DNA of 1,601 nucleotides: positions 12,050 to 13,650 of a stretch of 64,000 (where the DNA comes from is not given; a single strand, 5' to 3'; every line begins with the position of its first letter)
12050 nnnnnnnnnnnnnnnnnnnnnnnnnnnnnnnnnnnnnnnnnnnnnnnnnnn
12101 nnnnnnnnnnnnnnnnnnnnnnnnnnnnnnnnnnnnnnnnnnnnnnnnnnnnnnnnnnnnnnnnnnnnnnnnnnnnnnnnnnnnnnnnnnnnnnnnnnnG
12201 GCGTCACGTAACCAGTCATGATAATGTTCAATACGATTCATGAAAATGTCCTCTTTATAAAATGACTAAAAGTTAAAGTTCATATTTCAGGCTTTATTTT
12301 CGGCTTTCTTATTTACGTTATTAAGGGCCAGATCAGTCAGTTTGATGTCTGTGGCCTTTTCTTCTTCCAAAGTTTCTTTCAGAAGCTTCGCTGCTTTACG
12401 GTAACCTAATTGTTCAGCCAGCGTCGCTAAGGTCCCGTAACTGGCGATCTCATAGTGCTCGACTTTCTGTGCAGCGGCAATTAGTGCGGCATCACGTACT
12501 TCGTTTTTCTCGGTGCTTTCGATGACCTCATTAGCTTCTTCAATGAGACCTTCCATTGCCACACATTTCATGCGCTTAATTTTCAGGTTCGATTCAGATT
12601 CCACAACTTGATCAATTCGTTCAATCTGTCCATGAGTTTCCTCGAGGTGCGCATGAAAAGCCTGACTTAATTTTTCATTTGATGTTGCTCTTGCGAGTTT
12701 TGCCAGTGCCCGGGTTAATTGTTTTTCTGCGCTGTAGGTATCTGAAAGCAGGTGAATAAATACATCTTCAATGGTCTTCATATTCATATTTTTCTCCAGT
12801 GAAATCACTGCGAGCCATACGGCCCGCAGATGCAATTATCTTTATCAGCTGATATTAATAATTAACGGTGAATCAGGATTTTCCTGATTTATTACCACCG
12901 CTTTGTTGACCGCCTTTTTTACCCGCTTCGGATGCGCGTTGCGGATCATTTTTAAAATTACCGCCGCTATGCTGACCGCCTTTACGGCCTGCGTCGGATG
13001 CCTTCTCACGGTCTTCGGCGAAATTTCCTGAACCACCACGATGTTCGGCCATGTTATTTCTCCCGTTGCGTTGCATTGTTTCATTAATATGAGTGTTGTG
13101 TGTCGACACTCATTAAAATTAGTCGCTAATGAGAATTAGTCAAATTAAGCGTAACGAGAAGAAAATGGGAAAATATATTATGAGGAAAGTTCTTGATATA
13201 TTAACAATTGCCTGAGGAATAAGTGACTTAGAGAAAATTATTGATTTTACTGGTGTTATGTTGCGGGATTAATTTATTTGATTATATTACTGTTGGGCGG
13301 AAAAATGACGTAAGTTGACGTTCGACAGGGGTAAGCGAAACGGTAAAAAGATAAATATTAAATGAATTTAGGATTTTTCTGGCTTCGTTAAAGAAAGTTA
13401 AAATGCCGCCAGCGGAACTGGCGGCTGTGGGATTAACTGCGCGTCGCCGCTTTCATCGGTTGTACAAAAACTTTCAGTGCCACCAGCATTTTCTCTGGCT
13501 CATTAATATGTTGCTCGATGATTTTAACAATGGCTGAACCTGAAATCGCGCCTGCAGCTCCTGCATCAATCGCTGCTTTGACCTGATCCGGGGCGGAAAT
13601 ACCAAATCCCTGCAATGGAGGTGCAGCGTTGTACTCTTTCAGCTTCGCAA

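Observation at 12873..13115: yciG internal KGG repeats and a palindrome at its 5' end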

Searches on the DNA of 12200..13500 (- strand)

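Call 4: search_dna_similar(query=window:12700-13450:-, collection=ecoli_genomes, mode=near, max_rows=10)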
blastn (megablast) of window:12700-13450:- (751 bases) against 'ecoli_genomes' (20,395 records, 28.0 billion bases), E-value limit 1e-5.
Records with a match: 4735; places in all: 4746; records where one place covers at least 80% of the query: 4580.
Genomes with a match: 4735 of 5426; with a place that covers at least 80% of the query: 4580. Places per genome that has any: lowest 1, median 1, highest 3. On chromosomes: 4740 places; on plasmids: 6.
Best place of each record, by identity: >=99% 37; 95-99% 4665; 90-95% 33.
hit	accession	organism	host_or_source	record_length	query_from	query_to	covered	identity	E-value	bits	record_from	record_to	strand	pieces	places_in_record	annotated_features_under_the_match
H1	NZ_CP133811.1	Escherichia coli strain EC2001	food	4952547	1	751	100%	99.2%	0e+0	1373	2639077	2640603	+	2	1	IS1-like element IS1A family transposase | yciG: general stress protein | yciF: ferritin-like domain-containing protein | trpA: tryptophan synthase subunit alpha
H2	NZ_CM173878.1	Escherichia coli strain 1218KP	Homo sapiens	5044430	1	751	100%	99.2%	0e+0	1372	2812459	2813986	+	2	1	IS1-like element IS1X2 family transposase | yciG: con-10 family general stress protein | yciF: YciE/YciF ferroxidase family protein | trpA: tryptophan synthase subunit alpha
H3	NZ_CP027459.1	Escherichia coli strain 90-3040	missing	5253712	1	751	100%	99.2%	0e+0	1354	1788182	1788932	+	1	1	yciG: general stress protein | yciF: ferritin-like domain-containing protein | trpA: tryptophan synthase subunit alpha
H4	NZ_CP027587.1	Escherichia coli strain 2013C-4974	Homo sapiens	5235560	1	751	100%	99.2%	0e+0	1354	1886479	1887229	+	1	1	yciG: general stress protein | yciF: ferritin-like domain-containing protein | trpA: tryptophan synthase subunit alpha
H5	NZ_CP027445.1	Escherichia coli strain 2013C-3492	Homo sapiens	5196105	1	751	100%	99.2%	0e+0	1354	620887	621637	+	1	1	yciG: general stress protein | yciF: ferritin-like domain-containing protein | trpA: tryptophan synthase subunit alpha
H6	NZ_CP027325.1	Escherichia coli strain 2013C-4830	Homo sapiens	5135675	1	751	100%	99.2%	0e+0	1354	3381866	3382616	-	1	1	yciG: general stress protein | yciF: ferritin-like domain-containing protein | trpA: tryptophan synthase subunit alpha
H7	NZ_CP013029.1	Escherichia coli strain 2012C-4227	Homo sapiens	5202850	1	751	100%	99.2%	0e+0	1354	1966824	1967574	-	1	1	yciG: general stress protein | yciF: ferritin-like domain-containing protein | trpA: tryptophan synthase subunit alpha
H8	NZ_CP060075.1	Escherichia coli strain G3/10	Homo sapiens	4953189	1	751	100%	99.2%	0e+0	1354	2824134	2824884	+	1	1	yciG: general stress protein | yciF: ferritin-like domain-containing protein | trpA: tryptophan synthase subunit alpha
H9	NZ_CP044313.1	Escherichia coli strain RM11911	missing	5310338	1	751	100%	99.2%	0e+0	1354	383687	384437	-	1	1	yciG: general stress protein | yciF: ferritin-like domain-containing protein | trpA: tryptophan synthase subunit alpha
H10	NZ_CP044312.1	Escherichia coli strain RM13745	missing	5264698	1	751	100%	99.2%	0e+0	1354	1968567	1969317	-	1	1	yciG: general stress protein | yciF: ferritin-like domain-containing protein | trpA: tryptophan synthase subunit alpha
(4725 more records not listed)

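Call 8: get_annotated_region(hit=H3, flank=1500)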
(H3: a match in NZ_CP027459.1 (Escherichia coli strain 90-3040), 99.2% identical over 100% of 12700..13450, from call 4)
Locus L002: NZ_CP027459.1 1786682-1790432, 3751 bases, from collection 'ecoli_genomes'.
description: Escherichia coli strain 90-3040 chromosome, complete genome
organism: Escherichia coli strain 90-3040 (NCBI taxid 562)
replicon: chromosome; assembly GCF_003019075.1
host: missing; source: missing; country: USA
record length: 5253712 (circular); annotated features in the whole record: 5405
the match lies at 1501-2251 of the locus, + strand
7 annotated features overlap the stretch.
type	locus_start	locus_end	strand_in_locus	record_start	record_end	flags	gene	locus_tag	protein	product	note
CDS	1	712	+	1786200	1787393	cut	trpB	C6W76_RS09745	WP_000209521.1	tryptophan synthase subunit beta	-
CDS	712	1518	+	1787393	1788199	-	trpA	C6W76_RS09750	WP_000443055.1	tryptophan synthase subunit alpha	-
CDS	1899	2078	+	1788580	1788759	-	yciG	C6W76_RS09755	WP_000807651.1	general stress protein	-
CDS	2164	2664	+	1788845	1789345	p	yciF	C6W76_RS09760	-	ferritin-like domain-containing protein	internal stop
CDS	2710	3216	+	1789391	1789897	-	yciE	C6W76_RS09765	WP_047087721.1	ferritin-like domain-containing protein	-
CDS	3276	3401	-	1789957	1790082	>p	-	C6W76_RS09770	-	OmpW family outer membrane protein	incomplete; partial in the middle of a contig; missing N-terminus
CDS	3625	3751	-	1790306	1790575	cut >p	-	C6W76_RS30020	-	DUF4376 domain-containing protein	internal stop; incomplete; partial in the middle of a contig; missing N-terminus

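Call 21: search_rna_families(source=window, start=12200, end=13500, threshold=evalue, max_evalue=1)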
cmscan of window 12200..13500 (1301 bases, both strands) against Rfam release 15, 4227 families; matches with E-value up to 1: 1.
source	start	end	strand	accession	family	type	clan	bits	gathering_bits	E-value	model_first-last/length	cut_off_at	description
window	13400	13454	-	RF00370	sroD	Gene; sRNA;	-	21.9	50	0.16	1-86/86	no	sroD RNA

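Call 39: search_dna_similar(query=window:13030-13230:-, collection=ecoli_genomes, mode=distant, rows=spread, max_rows=30)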
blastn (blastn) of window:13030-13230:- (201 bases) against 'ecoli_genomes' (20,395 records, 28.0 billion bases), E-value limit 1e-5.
Records with a match: 4725; places in all: 4729; records where one place covers at least 80% of the query: 4582.
Genomes with a match: 4725 of 5426; with a place that covers at least 80% of the query: 4582. Places per genome that has any: lowest 1, median 1, highest 3. On chromosomes: 4723 places; on plasmids: 6.
Best place of each record, by identity: >=99% 74; 95-99% 4212; 90-95% 400; 80-90% 39.
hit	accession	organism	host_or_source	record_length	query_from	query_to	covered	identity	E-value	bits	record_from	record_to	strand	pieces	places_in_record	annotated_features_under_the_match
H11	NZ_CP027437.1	Escherichia coli strain 2012C-4221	missing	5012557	1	201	100%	99.5%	6e-96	359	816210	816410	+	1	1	yciG: general stress protein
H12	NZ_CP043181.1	Escherichia coli O2:H6 strain PG20180057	mouse gut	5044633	1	201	100%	98.0%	4e-92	345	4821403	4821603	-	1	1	yciG: general stress protein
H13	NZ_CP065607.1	Escherichia coli strain FDAARGOS_946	missing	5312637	1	201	100%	97.0%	2e-89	336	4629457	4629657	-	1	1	yciG: general stress protein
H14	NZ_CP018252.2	Escherichia coli strain 9000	Cattle faeces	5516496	1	201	100%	96.5%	9e-88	332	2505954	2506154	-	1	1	yciG: general stress protein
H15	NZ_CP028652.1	Escherichia coli strain 123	cattle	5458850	1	201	100%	96.5%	9e-88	332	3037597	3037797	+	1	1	yciG: general stress protein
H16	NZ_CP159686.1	Escherichia coli strain Z142-7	hospital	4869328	1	201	100%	96.5%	9e-88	332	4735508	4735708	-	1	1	yciG: general stress protein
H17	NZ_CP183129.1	Escherichia coli strain 755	Homo sapiens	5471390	1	201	100%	96.0%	1e-86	327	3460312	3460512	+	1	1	yciG: general stress protein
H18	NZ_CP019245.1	Escherichia coli strain Combat13F7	Homo sapiens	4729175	1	201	100%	95.5%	4e-85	323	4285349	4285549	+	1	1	yciG: general stress protein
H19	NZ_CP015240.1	Escherichia coli strain 2011C-3911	Homo sapiens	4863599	1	201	100%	95.5%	4e-85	323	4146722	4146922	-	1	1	yciG: general stress protein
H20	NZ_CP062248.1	Escherichia coli strain AML002_ev02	not applicable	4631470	1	201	100%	95.5%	4e-85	323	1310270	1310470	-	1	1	yciG: general stress protein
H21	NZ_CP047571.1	Escherichia coli strain 2EC1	Homo sapiens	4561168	1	201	100%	95.5%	4e-85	323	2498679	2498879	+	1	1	yciG: general stress protein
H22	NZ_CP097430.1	Escherichia coli strain C288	Homo sapiens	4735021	1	201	100%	95.5%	4e-85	323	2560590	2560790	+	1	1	yciG: general stress protein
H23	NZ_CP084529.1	Escherichia coli strain Origami2-DE3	-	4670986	1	201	100%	95.5%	4e-85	323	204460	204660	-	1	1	yciG: general stress protein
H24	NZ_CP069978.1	Escherichia coli strain FDAARGOS_1299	Homo sapiens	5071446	1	201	100%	95.5%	4e-85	323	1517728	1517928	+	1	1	yciG: general stress protein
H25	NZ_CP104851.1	Escherichia coli strain GYX208DH4E-2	Environment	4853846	1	201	100%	95.5%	4e-85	323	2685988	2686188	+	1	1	yciG: general stress protein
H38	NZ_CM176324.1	Escherichia coli strain CAVP879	Homo sapiens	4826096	1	201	100%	94.5%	2e-82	314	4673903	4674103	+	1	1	yciG: con-10 family general stress protein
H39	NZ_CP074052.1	Escherichia coli strain PD23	Pig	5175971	1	201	100%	86.0%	2e-70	273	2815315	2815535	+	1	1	yciG: con-10 family general stress protein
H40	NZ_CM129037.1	Escherichia coli strain 600055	Homo sapiens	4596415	140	201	31%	100.0%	4e-22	113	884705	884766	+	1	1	yciG: con-10 family general stress protein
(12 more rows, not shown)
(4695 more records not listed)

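Call 40: get_annotated_region(hit=H39, flank=600)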
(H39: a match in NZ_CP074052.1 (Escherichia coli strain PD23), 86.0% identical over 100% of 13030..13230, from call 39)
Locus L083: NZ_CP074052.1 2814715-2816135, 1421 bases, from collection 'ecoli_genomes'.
description: Escherichia coli strain PD23 chromosome, complete genome
organism: Escherichia coli strain PD23 (NCBI taxid 562)
replicon: chromosome; assembly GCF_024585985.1
host: Pig; source: Rectal Swab; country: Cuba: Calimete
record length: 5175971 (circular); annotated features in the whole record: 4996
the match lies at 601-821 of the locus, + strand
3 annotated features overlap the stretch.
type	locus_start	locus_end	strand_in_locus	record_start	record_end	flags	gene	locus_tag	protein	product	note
CDS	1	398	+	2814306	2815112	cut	trpA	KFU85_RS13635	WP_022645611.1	tryptophan synthase subunit alpha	-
CDS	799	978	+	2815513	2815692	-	yciG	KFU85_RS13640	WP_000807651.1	con-10 family general stress protein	-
CDS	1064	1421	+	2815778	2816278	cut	yciF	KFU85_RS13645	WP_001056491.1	YciE/YciF ferroxidase family protein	-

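Call 41: get_annotated_region(hit=H40, flank=1500)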
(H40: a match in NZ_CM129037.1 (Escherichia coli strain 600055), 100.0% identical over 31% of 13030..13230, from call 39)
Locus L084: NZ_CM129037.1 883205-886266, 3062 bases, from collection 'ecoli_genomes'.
description: Escherichia coli strain 600055 chromosome, whole genome shotgun sequence
organism: Escherichia coli strain 600055 (NCBI taxid 562)
replicon: chromosome; assembly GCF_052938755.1
host: Homo sapiens; source: stool; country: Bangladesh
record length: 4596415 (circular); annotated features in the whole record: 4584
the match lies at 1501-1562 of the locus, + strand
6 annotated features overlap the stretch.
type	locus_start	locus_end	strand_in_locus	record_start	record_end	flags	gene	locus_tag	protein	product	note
CDS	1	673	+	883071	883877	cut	trpA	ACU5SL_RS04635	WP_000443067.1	tryptophan synthase subunit alpha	-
CDS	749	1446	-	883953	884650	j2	-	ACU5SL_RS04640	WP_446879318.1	IS1 family transposase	programmed frameshift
CDS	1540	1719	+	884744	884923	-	yciG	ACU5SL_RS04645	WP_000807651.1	con-10 family general stress protein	-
CDS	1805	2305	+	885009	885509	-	yciF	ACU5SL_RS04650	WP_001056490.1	YciE/YciF ferroxidase family protein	-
CDS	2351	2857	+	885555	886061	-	yciE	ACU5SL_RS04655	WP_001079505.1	ferritin-like domain-containing protein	-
CDS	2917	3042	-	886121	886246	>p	-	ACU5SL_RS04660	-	OmpW family outer membrane protein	incomplete; partial in the middle of a contig; missing N-terminus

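Call 42: get_annotated_region(hit=H38, flank=300)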
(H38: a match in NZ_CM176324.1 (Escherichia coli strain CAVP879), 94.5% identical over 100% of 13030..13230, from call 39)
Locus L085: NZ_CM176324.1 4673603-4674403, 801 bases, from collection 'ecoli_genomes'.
description: Escherichia coli strain CAVP879 chromosome, whole genome shotgun sequence
organism: Escherichia coli strain CAVP879 (NCBI taxid 562)
replicon: chromosome; assembly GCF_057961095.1
host: Homo sapiens; source: Sterile Fluid; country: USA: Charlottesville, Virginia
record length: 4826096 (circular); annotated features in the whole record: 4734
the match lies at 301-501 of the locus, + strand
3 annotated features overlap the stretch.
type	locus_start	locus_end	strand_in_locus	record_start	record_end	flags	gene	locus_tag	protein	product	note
CDS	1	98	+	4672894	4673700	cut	trpA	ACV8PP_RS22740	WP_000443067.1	tryptophan synthase subunit alpha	-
CDS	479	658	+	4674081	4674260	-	yciG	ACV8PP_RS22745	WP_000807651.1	con-10 family general stress protein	-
CDS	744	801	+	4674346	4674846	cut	yciF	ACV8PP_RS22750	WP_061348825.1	YciE/YciF ferroxidase family protein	-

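Call 43: get_annotated_region(hit=H14, flank=300)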
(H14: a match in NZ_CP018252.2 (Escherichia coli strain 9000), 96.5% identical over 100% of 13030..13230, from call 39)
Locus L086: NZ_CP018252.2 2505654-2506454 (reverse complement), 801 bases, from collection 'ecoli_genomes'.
description: Escherichia coli strain 9000 chromosome, complete genome
organism: Escherichia coli strain 9000 (NCBI taxid 562)
replicon: chromosome; assembly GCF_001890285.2
host: -; source: Cattle faeces; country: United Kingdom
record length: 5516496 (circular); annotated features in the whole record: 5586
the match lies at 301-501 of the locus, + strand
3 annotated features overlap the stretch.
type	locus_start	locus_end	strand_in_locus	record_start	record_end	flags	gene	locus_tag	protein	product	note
CDS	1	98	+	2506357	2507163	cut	trpA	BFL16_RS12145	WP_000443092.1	tryptophan synthase subunit alpha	-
CDS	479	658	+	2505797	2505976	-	yciG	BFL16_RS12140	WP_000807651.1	general stress protein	-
CDS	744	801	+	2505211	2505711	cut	yciF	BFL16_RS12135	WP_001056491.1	ferritin-like domain-containing protein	-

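Call 45: search_dna_similar(query=window:13075-13130:-, collection=ecoli_genomes, mode=distant, rows=spread, max_rows=40, max_evalue=0.001)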
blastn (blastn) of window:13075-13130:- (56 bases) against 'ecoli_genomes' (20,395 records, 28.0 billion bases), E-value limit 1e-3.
Records with a match: 4722; places in all: 4724; records where one place covers at least 80% of the query: 4722.
Genomes with a match: 4722 of 5426; with a place that covers at least 80% of the query: 4722. Places per genome that has any: lowest 1, median 1, highest 3. On chromosomes: 4718 places; on plasmids: 6.
Best place of each record, by identity: >=99% 3428; 95-99% 1196; 90-95% 98.
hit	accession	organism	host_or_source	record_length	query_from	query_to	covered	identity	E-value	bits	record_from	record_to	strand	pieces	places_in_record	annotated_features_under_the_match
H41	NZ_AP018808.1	Escherichia coli strain E2865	Bos taurus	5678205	1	56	100%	100.0%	1e-19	102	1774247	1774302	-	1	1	none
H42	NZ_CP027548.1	Escherichia coli strain 2014C-3061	Homo sapiens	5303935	1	56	100%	100.0%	1e-19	102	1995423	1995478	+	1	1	none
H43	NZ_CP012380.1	Escherichia coli strain WAT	park pond water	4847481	1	56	100%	100.0%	1e-19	102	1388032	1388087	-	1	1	none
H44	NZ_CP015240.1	Escherichia coli strain 2011C-3911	Homo sapiens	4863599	1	56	100%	100.0%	1e-19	102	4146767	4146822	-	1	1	none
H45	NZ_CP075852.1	Escherichia coli strain S19-651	Homo sapiens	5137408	1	56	100%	100.0%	1e-19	102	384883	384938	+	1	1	none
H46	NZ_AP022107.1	Escherichia coli strain WP5-S17-ESBL-11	-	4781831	1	56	100%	100.0%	1e-19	102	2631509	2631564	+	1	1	none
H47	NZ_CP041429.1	Escherichia coli strain STEC367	Raw mutton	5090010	1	56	100%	100.0%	1e-19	102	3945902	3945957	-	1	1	none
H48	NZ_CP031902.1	Escherichia coli O104:H4 strain FWSEC0009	Homo sapiens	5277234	1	56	100%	100.0%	1e-19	102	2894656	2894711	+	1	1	none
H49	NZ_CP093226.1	Escherichia coli strain EC-16-35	Homo sapiens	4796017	1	56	100%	100.0%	1e-19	102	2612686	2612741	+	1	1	none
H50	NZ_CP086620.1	Escherichia coli strain RIVM_C039205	Homo sapiens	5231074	1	56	100%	100.0%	1e-19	102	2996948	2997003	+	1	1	none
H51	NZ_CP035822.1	Escherichia coli strain WS4437A-1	Homo sapiens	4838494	1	56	100%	100.0%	1e-19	102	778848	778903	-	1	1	none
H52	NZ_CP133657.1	Escherichia coli strain CEC15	rodents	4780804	1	56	100%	100.0%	1e-19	102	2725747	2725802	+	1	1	none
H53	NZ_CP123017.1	Escherichia coli strain 19-7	Homo sapiens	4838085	1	56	100%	100.0%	1e-19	102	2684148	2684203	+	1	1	none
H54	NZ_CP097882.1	Escherichia coli str. K-12 substr. MG1655 strain K-12 ...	not applicable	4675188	1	56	100%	100.0%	1e-19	102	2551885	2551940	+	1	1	none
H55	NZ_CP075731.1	Escherichia coli strain CP52E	Homo sapiens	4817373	1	56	100%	100.0%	1e-19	102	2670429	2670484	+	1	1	none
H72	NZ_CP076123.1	Escherichia coli strain F11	Homo sapiens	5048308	1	56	100%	98.2%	5e-18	98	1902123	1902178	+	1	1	none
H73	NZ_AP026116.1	Escherichia coli strain CEC13002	Homo sapiens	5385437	1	56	100%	98.2%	5e-18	98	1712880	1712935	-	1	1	none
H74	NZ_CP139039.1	Escherichia coli MP1 strain MP1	-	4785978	1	56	100%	98.2%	5e-18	98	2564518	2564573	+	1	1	none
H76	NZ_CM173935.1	Escherichia coli strain E1624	Homo sapiens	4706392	1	56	100%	98.2%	5e-18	98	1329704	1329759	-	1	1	none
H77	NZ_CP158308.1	Escherichia coli strain CM2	Chicken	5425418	1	56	100%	96.4%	6e-17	93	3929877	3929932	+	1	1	none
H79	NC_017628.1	Escherichia coli IHE3034 strain IHE3034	-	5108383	1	54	96%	98.1%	6e-17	94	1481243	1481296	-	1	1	none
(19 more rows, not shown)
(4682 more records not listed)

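Call 46: get_annotated_region(hit=H72, flank=100)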
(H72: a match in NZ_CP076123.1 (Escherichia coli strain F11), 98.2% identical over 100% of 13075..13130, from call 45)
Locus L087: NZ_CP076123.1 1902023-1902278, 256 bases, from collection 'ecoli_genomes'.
description: Escherichia coli strain F11 chromosome, complete genome
organism: Escherichia coli strain F11 (NCBI taxid 562)
replicon: chromosome; assembly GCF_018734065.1
host: Homo sapiens; source: urine; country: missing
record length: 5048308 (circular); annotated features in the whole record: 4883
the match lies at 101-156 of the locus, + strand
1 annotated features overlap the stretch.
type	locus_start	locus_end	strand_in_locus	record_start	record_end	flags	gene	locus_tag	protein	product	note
CDS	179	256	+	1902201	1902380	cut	yciG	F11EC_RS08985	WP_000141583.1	general stress protein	-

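Call 47: get_annotated_region(hit=H73, flank=100)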
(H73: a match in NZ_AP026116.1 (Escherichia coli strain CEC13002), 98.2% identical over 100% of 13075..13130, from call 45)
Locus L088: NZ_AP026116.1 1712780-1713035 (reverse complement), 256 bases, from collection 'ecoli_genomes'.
description: Escherichia coli strain CEC13002 chromosome, complete genome
organism: Escherichia coli strain CEC13002 (NCBI taxid 562)
replicon: chromosome; assembly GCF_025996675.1
host: Homo sapiens; source: -; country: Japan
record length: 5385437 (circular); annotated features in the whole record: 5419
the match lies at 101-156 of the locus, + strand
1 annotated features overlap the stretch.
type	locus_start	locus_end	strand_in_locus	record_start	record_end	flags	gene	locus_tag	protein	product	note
CDS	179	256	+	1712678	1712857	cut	yciG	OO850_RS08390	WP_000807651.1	general stress protein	-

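Call 48: get_annotated_region(hit=H74, flank=100)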
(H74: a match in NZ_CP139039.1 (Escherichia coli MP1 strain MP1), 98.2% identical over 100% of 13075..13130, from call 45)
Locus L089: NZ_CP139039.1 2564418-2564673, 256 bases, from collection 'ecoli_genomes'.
description: Escherichia coli MP1 chromosome, complete genome
organism: Escherichia coli MP1 strain MP1 (NCBI taxid 1314835)
replicon: chromosome; assembly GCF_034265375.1
host: -; source: -; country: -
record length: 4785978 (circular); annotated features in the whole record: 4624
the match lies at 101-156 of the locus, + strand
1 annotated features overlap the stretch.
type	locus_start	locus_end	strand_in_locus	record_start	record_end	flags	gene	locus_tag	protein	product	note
CDS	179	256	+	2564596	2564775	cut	yciG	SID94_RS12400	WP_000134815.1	general stress protein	-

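Call 49: get_annotated_region(hit=H76, flank=100)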
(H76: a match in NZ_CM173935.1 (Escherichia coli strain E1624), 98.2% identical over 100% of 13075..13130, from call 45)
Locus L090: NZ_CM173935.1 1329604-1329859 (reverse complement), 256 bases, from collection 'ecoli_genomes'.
description: Escherichia coli strain E1624 chromosome, whole genome shotgun sequence
organism: Escherichia coli strain E1624 (NCBI taxid 562)
replicon: chromosome; assembly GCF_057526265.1
host: Homo sapiens; source: Diarrheal stool; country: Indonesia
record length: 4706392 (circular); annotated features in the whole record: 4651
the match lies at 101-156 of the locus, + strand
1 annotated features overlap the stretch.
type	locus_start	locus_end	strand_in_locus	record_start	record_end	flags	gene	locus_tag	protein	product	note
CDS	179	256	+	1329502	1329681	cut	yciG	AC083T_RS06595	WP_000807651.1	con-10 family general stress protein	-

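Call 50: get_annotated_region(hit=H77, flank=100)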
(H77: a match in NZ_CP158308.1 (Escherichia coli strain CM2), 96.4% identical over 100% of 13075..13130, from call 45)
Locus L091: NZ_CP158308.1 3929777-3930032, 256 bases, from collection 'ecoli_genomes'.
description: Escherichia coli strain CM2 chromosome, complete genome
organism: Escherichia coli strain CM2 (NCBI taxid 562)
replicon: chromosome; assembly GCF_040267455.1
host: Chicken; source: -; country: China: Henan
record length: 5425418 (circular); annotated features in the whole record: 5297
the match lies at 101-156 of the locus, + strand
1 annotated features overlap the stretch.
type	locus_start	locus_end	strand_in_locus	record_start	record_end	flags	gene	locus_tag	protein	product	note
CDS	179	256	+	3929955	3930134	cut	yciG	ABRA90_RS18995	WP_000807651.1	general stress protein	-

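Call 51: get_annotated_region(hit=H79, flank=100)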
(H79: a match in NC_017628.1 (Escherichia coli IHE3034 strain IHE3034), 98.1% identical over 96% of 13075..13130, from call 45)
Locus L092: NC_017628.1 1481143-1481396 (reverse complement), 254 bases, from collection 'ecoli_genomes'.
description: Escherichia coli IHE3034, complete sequence
organism: Escherichia coli IHE3034 strain IHE3034 (NCBI taxid 714962)
replicon: chromosome; assembly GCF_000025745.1
host: -; source: -; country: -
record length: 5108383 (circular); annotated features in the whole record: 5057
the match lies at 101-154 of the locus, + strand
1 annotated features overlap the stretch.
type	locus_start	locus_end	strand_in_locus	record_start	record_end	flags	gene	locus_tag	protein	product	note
CDS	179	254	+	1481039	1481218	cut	yciG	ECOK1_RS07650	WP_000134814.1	general stress protein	-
